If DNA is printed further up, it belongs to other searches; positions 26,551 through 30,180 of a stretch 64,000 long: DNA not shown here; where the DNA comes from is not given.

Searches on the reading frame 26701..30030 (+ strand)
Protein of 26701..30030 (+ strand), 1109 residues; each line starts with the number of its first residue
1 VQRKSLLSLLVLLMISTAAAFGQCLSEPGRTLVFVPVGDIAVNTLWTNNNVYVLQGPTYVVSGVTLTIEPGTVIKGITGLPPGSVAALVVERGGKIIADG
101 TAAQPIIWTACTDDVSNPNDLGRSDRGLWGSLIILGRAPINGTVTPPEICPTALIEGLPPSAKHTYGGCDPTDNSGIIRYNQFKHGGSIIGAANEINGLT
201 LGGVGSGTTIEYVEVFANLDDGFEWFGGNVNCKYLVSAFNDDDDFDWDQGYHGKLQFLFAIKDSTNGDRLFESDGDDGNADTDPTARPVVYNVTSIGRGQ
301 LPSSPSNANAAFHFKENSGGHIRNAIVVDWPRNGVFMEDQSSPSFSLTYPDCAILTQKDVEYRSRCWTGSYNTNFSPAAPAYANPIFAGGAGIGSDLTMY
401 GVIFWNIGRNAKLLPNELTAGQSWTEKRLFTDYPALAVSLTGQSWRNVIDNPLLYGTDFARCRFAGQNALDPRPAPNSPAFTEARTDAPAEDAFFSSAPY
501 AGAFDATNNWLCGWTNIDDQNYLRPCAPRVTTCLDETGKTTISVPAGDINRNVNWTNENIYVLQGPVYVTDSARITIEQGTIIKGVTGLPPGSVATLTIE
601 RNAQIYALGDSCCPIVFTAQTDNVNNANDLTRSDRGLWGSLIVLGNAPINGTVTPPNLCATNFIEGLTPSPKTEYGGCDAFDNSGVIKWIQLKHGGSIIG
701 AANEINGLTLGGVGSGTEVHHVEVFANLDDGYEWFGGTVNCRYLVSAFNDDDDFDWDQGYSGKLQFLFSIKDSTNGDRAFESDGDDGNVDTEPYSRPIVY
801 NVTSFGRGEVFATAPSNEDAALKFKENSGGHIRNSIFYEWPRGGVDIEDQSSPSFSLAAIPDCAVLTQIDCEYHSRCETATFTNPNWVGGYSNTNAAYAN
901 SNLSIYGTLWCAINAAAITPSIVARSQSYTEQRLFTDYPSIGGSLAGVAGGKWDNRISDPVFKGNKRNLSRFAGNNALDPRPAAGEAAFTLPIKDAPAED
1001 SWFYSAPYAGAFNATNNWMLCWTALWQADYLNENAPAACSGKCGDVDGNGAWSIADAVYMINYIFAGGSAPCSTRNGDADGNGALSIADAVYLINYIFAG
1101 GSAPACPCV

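Call 50: search_protein_families(library=pfam, proteins=[window:26701-30030:+], max_evalue=0.001)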
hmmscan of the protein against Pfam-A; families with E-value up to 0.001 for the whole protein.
window:26701-30030:+ (1109 aa): 1 family
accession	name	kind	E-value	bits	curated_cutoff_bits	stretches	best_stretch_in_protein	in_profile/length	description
PF00404.24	Dockerin_1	-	1.7e-06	28.6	22.9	1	1044-1097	2-56/57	Dockerin type I domain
